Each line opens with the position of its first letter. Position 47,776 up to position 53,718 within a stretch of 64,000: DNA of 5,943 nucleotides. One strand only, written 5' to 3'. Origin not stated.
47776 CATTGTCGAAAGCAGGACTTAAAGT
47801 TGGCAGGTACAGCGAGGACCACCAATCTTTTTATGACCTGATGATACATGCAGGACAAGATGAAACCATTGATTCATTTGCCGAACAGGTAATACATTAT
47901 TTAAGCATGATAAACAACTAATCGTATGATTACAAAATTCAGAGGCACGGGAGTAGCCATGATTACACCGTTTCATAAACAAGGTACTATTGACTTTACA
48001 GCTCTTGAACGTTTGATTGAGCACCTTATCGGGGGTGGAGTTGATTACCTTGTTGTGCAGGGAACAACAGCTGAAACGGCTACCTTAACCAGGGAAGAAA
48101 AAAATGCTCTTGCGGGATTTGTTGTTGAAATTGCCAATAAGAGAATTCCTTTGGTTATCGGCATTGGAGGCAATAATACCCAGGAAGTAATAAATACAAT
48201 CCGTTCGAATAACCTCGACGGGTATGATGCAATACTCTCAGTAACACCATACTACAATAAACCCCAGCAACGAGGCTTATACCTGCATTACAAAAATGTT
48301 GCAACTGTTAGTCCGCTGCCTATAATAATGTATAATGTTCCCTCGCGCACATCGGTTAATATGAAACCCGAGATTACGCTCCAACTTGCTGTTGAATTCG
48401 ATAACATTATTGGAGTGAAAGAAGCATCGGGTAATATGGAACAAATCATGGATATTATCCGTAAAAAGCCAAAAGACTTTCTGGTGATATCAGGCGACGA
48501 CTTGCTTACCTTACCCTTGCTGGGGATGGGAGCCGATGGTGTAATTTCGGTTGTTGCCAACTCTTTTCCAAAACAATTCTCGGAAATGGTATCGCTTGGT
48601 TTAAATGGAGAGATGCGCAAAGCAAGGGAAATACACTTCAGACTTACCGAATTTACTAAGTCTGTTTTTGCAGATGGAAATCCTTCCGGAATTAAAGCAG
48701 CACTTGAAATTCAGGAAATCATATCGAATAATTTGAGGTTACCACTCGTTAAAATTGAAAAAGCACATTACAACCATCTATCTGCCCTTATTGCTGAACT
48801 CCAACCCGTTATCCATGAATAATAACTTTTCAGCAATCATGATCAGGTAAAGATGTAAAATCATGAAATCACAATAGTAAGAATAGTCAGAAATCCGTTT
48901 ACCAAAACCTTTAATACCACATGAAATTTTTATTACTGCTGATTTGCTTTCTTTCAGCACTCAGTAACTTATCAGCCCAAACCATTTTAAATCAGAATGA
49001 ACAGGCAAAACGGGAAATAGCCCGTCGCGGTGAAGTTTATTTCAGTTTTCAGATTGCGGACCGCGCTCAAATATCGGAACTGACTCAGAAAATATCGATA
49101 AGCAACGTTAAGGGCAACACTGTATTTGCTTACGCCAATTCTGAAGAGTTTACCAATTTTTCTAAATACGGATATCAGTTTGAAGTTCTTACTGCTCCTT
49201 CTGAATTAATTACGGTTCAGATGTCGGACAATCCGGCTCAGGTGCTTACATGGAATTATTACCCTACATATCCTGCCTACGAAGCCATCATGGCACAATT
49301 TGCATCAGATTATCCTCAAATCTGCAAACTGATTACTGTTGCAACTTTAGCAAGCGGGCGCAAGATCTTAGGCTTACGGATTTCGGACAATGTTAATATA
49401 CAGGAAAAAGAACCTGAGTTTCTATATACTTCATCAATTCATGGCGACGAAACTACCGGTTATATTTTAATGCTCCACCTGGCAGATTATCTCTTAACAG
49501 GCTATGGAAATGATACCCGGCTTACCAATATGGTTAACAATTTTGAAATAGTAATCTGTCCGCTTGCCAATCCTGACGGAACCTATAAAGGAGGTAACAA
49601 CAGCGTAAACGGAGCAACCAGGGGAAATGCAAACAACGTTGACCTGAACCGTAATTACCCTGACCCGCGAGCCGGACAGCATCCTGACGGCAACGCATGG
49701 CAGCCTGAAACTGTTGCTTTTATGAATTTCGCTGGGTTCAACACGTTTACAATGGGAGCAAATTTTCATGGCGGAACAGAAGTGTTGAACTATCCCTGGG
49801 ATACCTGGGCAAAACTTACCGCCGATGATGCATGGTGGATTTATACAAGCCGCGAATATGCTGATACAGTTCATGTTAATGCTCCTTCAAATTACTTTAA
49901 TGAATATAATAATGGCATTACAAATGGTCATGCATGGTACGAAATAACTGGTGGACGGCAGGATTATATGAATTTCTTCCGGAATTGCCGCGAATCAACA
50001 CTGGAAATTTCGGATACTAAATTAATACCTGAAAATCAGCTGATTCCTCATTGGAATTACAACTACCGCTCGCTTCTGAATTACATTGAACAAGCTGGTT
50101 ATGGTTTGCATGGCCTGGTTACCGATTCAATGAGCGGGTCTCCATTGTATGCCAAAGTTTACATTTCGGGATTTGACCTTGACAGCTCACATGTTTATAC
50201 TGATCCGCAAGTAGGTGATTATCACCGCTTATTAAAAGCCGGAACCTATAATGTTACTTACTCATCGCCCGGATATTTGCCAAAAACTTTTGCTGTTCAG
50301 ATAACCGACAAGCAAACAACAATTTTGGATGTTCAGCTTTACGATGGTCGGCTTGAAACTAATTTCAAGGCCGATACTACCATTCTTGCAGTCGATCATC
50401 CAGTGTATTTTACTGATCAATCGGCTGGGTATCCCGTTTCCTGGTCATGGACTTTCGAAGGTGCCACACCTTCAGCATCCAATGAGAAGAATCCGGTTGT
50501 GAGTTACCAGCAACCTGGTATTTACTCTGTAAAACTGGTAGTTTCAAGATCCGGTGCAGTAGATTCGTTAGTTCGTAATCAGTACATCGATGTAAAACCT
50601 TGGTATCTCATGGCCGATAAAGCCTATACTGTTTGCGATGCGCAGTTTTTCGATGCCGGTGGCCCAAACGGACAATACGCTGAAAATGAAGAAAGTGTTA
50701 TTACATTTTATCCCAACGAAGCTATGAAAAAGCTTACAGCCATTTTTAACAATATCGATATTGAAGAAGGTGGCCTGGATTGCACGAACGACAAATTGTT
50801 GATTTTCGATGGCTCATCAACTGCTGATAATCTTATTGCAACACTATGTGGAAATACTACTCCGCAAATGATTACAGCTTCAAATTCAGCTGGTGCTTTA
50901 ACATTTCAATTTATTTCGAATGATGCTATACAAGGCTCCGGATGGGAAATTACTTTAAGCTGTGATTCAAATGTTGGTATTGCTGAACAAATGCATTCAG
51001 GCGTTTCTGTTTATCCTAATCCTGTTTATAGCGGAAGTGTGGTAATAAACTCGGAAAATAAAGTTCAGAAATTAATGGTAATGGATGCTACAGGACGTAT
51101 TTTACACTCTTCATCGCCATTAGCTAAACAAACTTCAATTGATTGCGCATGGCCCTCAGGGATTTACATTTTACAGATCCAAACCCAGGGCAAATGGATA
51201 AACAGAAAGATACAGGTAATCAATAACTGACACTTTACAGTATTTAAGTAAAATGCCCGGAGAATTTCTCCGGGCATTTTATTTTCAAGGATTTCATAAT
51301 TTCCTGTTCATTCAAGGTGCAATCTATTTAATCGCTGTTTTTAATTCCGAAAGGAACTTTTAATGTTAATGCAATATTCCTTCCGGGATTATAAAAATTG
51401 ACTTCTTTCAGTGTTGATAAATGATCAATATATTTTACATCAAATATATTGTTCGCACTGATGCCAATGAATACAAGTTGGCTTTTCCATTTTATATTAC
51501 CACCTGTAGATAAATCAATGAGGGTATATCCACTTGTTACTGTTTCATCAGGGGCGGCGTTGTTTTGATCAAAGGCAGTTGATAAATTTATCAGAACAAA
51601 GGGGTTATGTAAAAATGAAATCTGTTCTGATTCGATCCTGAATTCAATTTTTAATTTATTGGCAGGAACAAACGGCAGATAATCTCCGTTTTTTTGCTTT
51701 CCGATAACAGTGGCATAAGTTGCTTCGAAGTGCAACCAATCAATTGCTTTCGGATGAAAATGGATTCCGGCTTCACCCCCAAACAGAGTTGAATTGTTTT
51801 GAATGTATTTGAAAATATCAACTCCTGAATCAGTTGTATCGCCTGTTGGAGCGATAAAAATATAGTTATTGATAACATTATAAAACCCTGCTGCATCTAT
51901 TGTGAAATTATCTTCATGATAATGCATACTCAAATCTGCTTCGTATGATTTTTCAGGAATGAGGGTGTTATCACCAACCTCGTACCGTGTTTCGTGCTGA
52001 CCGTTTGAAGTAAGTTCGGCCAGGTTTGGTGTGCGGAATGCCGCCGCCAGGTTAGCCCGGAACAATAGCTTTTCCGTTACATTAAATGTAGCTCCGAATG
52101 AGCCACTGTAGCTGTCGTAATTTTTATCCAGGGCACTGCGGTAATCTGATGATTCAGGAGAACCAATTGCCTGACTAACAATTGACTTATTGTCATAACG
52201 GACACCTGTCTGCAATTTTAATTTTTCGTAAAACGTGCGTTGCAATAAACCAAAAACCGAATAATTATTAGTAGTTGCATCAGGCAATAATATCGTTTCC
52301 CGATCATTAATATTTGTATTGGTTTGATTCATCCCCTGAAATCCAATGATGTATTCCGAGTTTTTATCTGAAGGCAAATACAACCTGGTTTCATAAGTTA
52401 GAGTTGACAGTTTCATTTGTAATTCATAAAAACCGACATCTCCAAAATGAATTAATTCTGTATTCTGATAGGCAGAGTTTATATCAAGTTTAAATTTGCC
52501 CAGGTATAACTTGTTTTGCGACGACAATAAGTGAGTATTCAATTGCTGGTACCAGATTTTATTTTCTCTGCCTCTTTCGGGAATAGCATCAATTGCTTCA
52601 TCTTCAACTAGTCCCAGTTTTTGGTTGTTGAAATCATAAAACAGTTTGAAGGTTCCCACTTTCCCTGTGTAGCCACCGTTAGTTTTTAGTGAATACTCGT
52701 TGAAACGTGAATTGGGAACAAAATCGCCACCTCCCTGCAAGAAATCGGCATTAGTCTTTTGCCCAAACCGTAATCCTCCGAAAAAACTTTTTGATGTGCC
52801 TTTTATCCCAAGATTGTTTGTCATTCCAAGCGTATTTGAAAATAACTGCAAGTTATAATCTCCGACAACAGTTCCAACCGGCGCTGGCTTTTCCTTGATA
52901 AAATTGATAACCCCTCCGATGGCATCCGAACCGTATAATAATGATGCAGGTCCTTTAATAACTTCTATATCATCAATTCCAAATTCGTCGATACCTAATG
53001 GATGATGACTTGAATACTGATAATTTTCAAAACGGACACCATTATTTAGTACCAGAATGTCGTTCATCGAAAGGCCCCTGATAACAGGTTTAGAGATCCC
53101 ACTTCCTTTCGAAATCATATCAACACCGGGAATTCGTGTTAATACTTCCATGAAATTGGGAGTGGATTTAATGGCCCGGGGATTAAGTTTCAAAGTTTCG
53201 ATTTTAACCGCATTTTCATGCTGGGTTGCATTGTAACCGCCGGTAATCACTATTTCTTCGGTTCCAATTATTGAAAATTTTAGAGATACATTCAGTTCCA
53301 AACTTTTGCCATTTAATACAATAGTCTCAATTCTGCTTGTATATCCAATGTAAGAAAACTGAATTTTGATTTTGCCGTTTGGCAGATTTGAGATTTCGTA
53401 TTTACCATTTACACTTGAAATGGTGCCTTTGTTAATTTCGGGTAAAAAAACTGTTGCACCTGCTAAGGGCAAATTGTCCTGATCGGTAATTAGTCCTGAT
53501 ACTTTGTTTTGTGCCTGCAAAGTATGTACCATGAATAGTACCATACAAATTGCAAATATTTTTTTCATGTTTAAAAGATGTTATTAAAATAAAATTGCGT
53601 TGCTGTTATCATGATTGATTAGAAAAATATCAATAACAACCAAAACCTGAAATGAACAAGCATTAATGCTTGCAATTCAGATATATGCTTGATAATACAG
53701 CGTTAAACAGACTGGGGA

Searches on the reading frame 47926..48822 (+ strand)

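Call 8: search_protein_families(library=pfam, proteins=[window:47926-48822:+], max_evalue=0.001)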
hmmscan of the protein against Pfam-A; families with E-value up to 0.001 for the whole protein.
window:47926-48822:+ (298 aa): 1 family
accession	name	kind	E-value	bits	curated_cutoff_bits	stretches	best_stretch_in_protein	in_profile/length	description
PF00701.28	DHDPS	-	2e-86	289.8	22.1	1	4-290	1-287/289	Dihydrodipicolinate synthetase family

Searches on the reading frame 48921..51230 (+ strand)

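Call 8: search_protein_families(library=pfam, proteins=[window:48921-51230:+], max_evalue=0.001)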
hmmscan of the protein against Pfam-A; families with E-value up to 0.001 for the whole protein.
window:48921-51230:+ (769 aa): 7 families
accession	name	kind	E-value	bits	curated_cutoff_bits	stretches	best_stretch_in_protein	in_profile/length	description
PF00246.29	Peptidase_M14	-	6.5e-54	183.9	21.6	1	121-382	2-284/286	Zinc carboxypeptidase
PF18962.6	Por_Secre_tail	-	1.3e-10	41.8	27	1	697-765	1-74/75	Secretion system C-terminal sorting domain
PF13620.12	CarboxypepD_reg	-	3e-09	37.5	32.3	1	396-473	2-81/82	Carboxypeptidase regulatory-like domain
PF00431.26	CUB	-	1.4e-07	32.2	21.4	1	586-678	21-109/110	CUB domain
PF18911.6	PKD_4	-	3.7e-07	30.6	27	1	495-549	24-77/85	PKD domain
PF00801.26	PKD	-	9.2e-07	29.2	23.5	1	483-542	5-66/80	PKD domain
PF13715.12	CarbopepD_reg_2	-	0.00021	21.7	32.2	1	397-477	2-80/88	CarboxypepD_reg-like domain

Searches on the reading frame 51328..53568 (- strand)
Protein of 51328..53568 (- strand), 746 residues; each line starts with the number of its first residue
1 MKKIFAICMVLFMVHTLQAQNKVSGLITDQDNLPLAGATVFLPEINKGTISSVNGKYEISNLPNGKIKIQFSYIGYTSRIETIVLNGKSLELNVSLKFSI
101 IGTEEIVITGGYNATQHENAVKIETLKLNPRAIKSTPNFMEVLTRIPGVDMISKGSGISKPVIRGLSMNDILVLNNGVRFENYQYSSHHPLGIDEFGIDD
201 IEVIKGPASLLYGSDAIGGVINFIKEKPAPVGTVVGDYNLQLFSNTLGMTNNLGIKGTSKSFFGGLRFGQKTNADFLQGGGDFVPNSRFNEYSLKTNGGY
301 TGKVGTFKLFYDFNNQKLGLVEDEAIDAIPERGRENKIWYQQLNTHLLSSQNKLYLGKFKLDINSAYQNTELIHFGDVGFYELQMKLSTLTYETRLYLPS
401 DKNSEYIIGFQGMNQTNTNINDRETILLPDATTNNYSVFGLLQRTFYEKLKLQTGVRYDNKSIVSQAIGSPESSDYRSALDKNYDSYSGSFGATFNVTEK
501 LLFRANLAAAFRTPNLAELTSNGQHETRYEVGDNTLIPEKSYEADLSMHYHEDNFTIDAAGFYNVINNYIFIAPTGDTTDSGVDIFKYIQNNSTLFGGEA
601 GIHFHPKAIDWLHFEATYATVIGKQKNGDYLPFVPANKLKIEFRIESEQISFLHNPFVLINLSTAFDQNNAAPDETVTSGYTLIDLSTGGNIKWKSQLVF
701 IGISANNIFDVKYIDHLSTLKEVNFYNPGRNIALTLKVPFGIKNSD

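Call 8: search_protein_families(library=pfam, proteins=[window:51328-53568:-], max_evalue=0.001)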
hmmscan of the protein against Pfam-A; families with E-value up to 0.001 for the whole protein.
window:51328-53568:- (746 aa): 4 families
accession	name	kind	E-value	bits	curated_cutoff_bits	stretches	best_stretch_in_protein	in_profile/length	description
PF00593.30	TonB_dep_Rec_b-barrel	-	5.2e-31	109.4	27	1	271-707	33-435/436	TonB dependent receptor-like, beta-barrel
PF07715.20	Plug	-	2.8e-18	66.8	23.9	1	136-220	22-107/107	TonB-dependent Receptor Plug Domain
PF13715.12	CarbopepD_reg_2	-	7.5e-17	61.6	32.2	1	23-108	1-88/88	CarboxypepD_reg-like domain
PF13620.12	CarboxypepD_reg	-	6.7e-13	49.2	32.3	1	23-97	2-82/82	Carboxypeptidase regulatory-like domain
